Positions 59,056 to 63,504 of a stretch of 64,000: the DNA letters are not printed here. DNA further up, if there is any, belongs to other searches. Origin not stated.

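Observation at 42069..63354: Ten co-directional genes link a sigma/kinase pair, HEAT/TPR scaffolds and a MoxR-DUF58-transglutaminase triad to the dead beta-prime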

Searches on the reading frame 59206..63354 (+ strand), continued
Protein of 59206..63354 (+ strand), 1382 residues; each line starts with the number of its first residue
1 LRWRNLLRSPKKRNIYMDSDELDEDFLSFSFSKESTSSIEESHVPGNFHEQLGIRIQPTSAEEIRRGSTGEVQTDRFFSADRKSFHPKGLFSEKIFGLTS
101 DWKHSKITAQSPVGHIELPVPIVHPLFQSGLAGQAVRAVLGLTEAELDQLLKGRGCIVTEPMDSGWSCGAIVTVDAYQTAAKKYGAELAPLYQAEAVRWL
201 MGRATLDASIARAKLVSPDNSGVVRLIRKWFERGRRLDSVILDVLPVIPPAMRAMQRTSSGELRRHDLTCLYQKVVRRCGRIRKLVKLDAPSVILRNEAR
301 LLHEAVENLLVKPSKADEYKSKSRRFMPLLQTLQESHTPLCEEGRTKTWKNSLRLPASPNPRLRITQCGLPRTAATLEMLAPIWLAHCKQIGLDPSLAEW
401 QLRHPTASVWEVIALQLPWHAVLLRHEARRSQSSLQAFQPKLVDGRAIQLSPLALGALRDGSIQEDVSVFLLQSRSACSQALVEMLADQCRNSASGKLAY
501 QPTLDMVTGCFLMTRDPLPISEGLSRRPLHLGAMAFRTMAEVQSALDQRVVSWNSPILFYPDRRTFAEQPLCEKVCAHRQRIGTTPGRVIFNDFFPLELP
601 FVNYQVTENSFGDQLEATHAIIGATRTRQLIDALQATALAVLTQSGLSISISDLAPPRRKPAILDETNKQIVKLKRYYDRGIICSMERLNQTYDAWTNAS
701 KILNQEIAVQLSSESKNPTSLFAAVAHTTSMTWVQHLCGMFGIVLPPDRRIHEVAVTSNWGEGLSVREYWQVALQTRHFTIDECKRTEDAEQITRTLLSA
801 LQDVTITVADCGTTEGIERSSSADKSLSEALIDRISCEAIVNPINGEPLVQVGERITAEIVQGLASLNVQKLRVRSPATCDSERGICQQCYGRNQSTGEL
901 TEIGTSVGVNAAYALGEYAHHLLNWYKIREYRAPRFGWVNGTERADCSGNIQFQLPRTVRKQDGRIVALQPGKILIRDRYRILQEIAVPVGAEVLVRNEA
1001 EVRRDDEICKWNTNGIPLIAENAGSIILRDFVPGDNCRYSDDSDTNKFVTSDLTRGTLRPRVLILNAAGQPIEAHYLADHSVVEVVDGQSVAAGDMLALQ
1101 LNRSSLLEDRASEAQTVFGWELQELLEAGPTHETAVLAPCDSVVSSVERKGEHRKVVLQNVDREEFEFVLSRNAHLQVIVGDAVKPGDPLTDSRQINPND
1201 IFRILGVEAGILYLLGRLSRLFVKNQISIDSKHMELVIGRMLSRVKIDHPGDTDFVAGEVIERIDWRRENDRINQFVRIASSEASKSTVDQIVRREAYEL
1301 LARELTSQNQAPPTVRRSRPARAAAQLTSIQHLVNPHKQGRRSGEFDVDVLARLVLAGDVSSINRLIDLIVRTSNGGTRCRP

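Call 45: search_protein_families(library=pfam, proteins=[L001:9446-9880:+, L001:14102-14593:+, L001:18671-19126:+, L001:19823-20410:-, L001:20470-20976:-], max_evalue=0.01)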
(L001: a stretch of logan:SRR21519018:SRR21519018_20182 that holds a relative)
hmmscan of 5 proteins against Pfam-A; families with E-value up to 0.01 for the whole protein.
L001:9446-9880:+ (144 aa): 1 family
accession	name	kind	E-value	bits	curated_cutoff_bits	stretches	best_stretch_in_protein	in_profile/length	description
PF00782.25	DSPc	-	0.0015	18.7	33.5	1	84-102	75-93/133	Dual specificity phosphatase, catalytic domain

L001:14102-14593:+ (163 aa): 0 families

L001:18671-19126:+ (151 aa): 0 families

L001:19823-20410:- (195 aa): 0 families

L001:20470-20976:- (168 aa): 0 families

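Call 49: list_cluster_members(proteins=[P0001, P0002, P0121, P0127])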
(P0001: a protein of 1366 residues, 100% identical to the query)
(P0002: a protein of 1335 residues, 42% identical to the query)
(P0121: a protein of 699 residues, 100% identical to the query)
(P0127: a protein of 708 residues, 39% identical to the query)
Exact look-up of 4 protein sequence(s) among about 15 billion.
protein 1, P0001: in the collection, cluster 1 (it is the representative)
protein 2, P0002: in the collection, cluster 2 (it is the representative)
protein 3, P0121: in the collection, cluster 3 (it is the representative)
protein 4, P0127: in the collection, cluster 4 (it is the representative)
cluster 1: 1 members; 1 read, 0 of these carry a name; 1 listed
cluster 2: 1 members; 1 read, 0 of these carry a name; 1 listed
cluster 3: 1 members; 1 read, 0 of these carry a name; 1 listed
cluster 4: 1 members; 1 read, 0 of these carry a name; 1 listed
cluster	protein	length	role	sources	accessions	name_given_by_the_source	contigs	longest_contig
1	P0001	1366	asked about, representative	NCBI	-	-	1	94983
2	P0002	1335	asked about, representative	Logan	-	-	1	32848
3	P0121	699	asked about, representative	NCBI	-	-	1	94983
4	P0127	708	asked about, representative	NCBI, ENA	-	-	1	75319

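Call 61: find_homologous_proteins(query=A4, max_evalue=1e-100)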
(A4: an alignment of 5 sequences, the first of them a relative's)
Query A4 (5 sequences) (1366 aa, profile of the alignment): 508 proteins with E <= 1e-100 among 8000 candidates; the best 120 are listed.
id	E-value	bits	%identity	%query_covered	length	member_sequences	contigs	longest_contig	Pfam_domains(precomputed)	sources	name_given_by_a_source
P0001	0.0e+0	2162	100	100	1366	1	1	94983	PF04998.23,PF04983.24,PF04997.18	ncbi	-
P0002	0.0e+0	2096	42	97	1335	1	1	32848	PF04998.23,PF04983.24,PF04997.18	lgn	-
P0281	2.9e-240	818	29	90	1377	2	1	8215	PF25984.1,PF04998.23,PF01333.26,PF00623.26,PF21668.4,PF04983.24,PF05000.23,PF04997.18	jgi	-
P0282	3.6e-234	798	27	93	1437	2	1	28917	PF04998.23,PF01333.26,PF00623.26,PF04983.24,PF05000.23,PF04997.18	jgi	-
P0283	1.3e-233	796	28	89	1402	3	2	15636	PF04998.23,PF00623.26,PF21668.4,PF04983.24,PF05000.23,PF04997.18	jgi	jgi:DNA-directed RNA polymerase subunit beta'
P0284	4.9e-230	785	29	91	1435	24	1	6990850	PF25984.1,PF01551.30,PF04998.23,PF00364.29,PF01333.26,PF00623.26,PF21668.4,PF04983.24,PF05000.23,PF25917.1,PF04997.18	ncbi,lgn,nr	ncbi:DNA-directed RNA polymerase subunit beta' [Leptolyngbya sp. 7M]|nr:DNA-directed RNA polymerase 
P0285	5.4e-230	784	29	91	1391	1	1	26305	PF04998.23,PF00623.26,PF21668.4,PF04983.24,PF05000.23,PF04997.18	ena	-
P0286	6.5e-230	784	29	90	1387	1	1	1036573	PF04998.23,PF01333.26,PF00623.26,PF21668.4,PF04983.24,PF05000.23,PF04997.18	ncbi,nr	ncbi:MAG: DNA-directed RNA polymerase subunit beta' [Planctomycetota bacterium]|nr:MAG: DNA-directed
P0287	3.7e-229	782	28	90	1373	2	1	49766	PF04998.23,PF01333.26,PF00623.26,PF21668.4,PF04983.24,PF05000.23,PF04997.18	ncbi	-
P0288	2.6e-226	772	28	93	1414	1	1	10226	PF04998.23,PF00623.26,PF21668.4,PF04983.24,PF05000.23,PF04997.18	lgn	-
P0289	3.0e-226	772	28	90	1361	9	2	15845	PF04998.23,PF00623.26,PF04983.24,PF05000.23,PF04997.18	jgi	jgi:DNA-directed RNA polymerase subunit beta'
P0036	3.2e-226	772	27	89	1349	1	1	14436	PF04998.23,PF01333.26,PF00623.26,PF21668.4,PF04983.24,PF05000.23,PF04997.18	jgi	-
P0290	7.6e-226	771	28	89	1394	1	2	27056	PF04998.23,PF01333.26,PF00623.26,PF04983.24,PF05000.23,PF04997.18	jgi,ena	jgi:DNA-directed RNA polymerase subunit beta'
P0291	7.7e-226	771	28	89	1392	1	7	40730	PF04998.23,PF01333.26,PF00623.26,PF04983.24,PF05000.23,PF04997.18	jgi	jgi:DNA-directed RNA polymerase subunit beta'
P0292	1.2e-225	770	28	89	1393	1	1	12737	PF04998.23,PF01333.26,PF00623.26,PF04983.24,PF05000.23,PF04997.18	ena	-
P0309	2.3e-219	749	28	90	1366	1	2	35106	PF25984.1,PF04998.23,PF01333.26,PF00623.26,PF21668.4,PF04983.24,PF05000.23,PF04997.18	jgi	-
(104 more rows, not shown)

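Call 89: search_dna_similar(query=window:59254-63354:+, collection=phages, mode=protein, max_rows=8)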
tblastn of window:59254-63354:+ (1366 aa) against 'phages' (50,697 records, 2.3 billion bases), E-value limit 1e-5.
Records with a match: 33; places in all: 33; records where one place covers at least 80% of the query: 5.
Best place of each record, by identity: <60% 33.
By first word of the organism name: Rhizobium 10; Salmonella 6; Listeria 5; Vibrio 3; Acinetobacter 2; Bacteriophage 2; Staphylococcus 2; Enterococcus 1; Escherichia 1; Ralstonia 1.
By host as written in the record: - 7; Listeria monocytogenes 5; Salmonella enterica subsp. enterica serovar Kentucky 3; Homo sapiens 2; Staphylococcus aureus 2; Rhizobium sp. N941 2; Rhizobium phaseoli INC1-2 2; Enterococcus faecalis 1; and 9 more.
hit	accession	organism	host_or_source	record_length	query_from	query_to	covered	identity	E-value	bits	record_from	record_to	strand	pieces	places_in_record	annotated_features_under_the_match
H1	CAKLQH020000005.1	Acinetobacter phage MD-2021a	not known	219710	27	1260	90%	26.2%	2e-112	398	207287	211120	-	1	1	rpoC: DNA-directed RNA polymerase subunit beta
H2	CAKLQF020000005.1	Acinetobacter phage MD-2021a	not known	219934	27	1260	90%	26.2%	2e-112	398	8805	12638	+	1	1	rpoC: DNA-directed RNA polymerase subunit beta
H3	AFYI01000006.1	Salmonella enterica subsp. enterica serovar Infantis str. ...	Homo sapiens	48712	38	1246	89%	25.9%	2e-104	374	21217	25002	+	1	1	DNA-directed RNA polymerase, beta' subunit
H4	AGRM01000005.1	Salmonella enterica subsp. houtenae str. ATCC BAA-1581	Homo sapiens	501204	38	1246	89%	25.8%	3e-103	370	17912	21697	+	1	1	DNA-directed RNA polymerase, beta' subunit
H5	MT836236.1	Bacteriophage sp.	human fecal samples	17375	98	1257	85%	25.7%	7e-106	378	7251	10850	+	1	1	record has no annotation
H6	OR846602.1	Enterococcus phage Efs 1-1-1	Enterococcus faecalis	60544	38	1254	75%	26.6%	6e-93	397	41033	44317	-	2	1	record has no annotation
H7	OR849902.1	Staphylococcus phage SA 1298 Kay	Staphylococcus aureus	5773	31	1244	74%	26.6%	5e-88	383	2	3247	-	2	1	record has no annotation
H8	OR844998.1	Staphylococcus phage SA 1306 Kay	Staphylococcus aureus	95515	31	1246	74%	26.5%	2e-88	386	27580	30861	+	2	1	record has no annotation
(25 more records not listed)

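Call 90: search_dna_similar(query=window:59254-63354:+, collection=plasmids, mode=protein, max_rows=8)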
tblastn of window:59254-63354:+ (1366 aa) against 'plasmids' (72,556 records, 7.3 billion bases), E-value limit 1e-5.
Records with a match: 68; places in all: 69; records where one place covers at least 80% of the query: 35.
Best place of each record, by identity: <60% 68.
By first word of the organism name: Clostridioides 12; Acinetobacter 4; Escherichia 4; Sinorhizobium 4; Bacillus 3; Listeria 3; Neisseria 2; Proteus 2; Klebsiella 2; Phocaeicola 1; and 31 more.
By predicted mobility (MOB-suite, as given by PLSDB): non-mobilizable 62; mobilizable 5; conjugative 1.
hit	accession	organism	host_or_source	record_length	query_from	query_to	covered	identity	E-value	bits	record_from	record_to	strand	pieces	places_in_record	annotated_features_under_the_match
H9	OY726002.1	Phocaeicola massiliensis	-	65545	28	1314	94%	25.9%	1e-107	385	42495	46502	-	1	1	record has no annotation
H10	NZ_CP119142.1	Neisseria gonorrhoeae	Homo sapiens,whole organism,synovial ...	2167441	38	1256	89%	27.4%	3e-117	414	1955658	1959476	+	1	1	none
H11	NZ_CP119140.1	Neisseria gonorrhoeae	Homo sapiens,whole organism,blood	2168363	38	1256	89%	27.4%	3e-117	414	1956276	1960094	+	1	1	none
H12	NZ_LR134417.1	Legionella adelaidensis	environmental,Cooling tower water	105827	30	1257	90%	26.9%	1e-121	428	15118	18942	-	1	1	rpoC: DNA-directed RNA polymerase subunit beta'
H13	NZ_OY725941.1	Bacteroides finegoldii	-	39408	38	1293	92%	26.0%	6e-107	383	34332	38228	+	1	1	rpoC: DNA-directed RNA polymerase subunit beta'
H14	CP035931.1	Acinetobacter baumannii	Homo sapiens,blood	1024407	27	1260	90%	26.2%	6e-112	398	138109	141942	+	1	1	rpoC: DNA-directed RNA polymerase subunit beta'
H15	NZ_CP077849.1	Acinetobacter baumannii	Homo sapiens,Rectal swab_P28_BU14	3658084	27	1260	90%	26.2%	6e-112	398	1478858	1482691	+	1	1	none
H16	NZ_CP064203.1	Acinetobacter baumannii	Homo sapiens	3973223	27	1260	90%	26.2%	6e-112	398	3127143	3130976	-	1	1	none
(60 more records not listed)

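Call 97: predict_structure(alignment_id=A9)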
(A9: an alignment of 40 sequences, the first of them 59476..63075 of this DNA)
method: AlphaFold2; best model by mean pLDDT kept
length: 1200 residues; sequences in the alignment: 40
mean_pLDDT: 71.5   pTM: 0.53
mean pLDDT of the five models: 71.5, 70.2, 67.3, 63.5, 62.3
residues with pLDDT >= 90: 23; 70-90: 770; 50-70: 248; < 50: 159
segments of 3 or more residues with pLDDT < 50: 1-23, 164-174, 222-260, 338-343, 370-374, 429-442, 483-485, 637-639, 655-661, 834-850, 1014-1029, 1190-1200
pLDDT, mean of each block of 10 residues (from residue 1): 32 31 63 77 81 84 85 83 84 80 86 82 75 76 69 70 42 49 78 82 79 80 37 31 33 38 73 82 84 86 84 85 85 62 62 85 63 59 69 60 58 75 71 38 73 85 82 73 54 85 84 81 80 78 82 66 68 88 88 72 76 74 61 55 56 48 62 68 57 54 61 82 82 71 86 85 87 83 88 84 74 77 62 46 34 82 75 80 79 78 84 86 79 89 77 66 66 88 84 87 86 46 41 59 75 85 85 85 76 81 75 82 79 65 85 78 75 79 65 38
secondary structure, 60 per line:
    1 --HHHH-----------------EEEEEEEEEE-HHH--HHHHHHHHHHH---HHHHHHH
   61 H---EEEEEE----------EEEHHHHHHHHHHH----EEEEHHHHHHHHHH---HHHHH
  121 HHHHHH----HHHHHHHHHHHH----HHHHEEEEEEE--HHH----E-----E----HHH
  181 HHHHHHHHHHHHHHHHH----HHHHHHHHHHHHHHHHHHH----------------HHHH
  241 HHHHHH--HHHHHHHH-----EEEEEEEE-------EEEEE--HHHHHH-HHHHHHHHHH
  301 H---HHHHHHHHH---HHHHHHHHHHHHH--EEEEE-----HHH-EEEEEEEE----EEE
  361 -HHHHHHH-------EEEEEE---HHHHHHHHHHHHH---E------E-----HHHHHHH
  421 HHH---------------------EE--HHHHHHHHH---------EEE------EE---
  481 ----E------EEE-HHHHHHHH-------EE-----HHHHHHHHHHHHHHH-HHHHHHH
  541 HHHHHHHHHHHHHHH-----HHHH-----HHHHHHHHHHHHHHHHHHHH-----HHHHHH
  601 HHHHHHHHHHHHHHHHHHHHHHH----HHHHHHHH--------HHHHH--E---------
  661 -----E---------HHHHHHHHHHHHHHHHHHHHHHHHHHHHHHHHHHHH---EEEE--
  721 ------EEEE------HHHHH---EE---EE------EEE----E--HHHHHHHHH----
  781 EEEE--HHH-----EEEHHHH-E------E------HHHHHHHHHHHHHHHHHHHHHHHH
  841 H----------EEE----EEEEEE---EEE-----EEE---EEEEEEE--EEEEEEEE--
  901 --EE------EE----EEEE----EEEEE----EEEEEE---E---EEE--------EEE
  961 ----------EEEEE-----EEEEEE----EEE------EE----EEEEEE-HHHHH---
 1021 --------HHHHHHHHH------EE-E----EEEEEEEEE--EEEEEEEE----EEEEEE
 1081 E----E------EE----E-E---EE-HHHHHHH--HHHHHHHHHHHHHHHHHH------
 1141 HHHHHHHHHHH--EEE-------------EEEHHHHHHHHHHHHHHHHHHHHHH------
elements in order (helices of 4 or more, strands of 3 or more residues): H3-6 E24-33 H40-50 H54-61 E65-70 E81-83 H84-94 E99-102 H103-112 H116-126 H131-142 H147-150 E151-157 H178-197 H202-220 H237-246 H249-256 E262-269 E277-281 H284-289 H291-301 H305-313 H317-329 E332-336 E346-353 E358-360 H362-368 E376-381 H385-397 H414-423 H449-457 E467-469 E492-494 H496-503 H518-532 H534-555 H561-564 H570-589 H595-623 H628-635 H644-648 H676-711 E715-718 E727-730 H737-741 E758-760 H768-776 E781-784 E795-797 H798-801 H817-841 E852-854 E859-864 E868-870 E876-878 E882-888 E891-898 E917-920 E925-929 E934-939 E947-949 E958-960 E971-975 E981-986 E991-993 E1006-1011 H1013-1017 H1029-1037 E1052-1060 E1063-1070 E1075-1081 H1108-1114 H1117-1134 H1141-1151 E1154-1156 E1170-1172 H1173-1194
